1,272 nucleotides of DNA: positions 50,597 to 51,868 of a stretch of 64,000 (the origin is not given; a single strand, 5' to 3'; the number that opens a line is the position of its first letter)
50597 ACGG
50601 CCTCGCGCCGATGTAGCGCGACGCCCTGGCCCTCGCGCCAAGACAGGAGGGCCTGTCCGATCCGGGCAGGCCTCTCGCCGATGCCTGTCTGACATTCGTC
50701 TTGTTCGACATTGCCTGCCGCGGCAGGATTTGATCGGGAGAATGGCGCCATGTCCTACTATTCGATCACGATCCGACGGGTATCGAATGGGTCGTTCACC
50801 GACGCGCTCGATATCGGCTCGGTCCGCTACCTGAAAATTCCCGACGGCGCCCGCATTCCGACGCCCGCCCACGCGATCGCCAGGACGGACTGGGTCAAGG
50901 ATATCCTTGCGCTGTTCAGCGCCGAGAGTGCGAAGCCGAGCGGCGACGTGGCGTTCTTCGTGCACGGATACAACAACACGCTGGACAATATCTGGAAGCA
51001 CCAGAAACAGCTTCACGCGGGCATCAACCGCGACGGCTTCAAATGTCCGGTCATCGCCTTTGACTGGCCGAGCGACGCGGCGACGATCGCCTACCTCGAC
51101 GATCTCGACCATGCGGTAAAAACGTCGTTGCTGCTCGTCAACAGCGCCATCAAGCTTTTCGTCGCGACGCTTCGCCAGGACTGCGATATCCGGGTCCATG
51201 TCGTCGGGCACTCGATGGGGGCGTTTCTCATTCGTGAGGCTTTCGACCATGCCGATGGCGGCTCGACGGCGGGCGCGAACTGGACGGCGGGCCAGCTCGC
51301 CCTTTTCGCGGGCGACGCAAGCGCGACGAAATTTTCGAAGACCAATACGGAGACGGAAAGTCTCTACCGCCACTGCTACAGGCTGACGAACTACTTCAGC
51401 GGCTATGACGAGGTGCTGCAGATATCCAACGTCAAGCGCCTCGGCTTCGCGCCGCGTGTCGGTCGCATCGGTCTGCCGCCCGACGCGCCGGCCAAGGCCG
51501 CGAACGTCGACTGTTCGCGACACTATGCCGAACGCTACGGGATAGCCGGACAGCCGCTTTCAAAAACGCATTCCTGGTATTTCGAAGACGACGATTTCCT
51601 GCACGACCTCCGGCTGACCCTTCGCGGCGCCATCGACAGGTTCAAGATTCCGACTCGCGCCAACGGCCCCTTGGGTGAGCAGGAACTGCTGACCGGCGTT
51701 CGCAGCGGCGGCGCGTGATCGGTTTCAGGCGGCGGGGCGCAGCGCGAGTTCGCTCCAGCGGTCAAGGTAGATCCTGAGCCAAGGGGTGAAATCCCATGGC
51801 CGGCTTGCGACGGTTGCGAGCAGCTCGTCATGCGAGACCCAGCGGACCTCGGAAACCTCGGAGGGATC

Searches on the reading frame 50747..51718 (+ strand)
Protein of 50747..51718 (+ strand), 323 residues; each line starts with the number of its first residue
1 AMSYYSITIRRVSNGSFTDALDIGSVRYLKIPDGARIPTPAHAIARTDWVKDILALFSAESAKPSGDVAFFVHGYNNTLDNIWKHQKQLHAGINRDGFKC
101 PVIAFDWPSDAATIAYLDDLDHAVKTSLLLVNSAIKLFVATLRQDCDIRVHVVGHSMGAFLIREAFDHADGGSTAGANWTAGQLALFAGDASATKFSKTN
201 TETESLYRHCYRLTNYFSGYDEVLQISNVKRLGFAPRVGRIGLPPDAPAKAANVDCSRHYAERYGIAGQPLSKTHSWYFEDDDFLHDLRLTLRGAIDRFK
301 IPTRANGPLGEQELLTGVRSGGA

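Call 74: search_protein_families(library=ncbifam, proteins=[window:50747-51718:+], max_evalue=0.001)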
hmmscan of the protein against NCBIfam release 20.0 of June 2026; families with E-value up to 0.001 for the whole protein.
window:50747-51718:+ (323 aa): 1 family
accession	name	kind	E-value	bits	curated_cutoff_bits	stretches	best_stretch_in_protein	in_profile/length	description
NF011457.0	PRK14875.1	equivalog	0.00046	19.3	307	1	60-162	126-212/372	acetoin dehydrogenase dihydrolipoyllysine-residue acetyltransferase subunit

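Call 75: search_protein_families(library=pfam, proteins=[window:50747-51718:+], max_evalue=0.001)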
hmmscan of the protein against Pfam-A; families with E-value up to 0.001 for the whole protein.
window:50747-51718:+ (323 aa): 2 families
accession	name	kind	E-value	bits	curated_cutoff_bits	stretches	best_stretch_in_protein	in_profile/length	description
PF05990.18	DUF900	-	4.8e-17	62.6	20.5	1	63-233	16-181/232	Alpha/beta hydrolase of unknown function (DUF900)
PF12697.13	Abhydrolase_6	-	2.3e-07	32.2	26.3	1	70-169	2-84/217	Alpha/beta hydrolase family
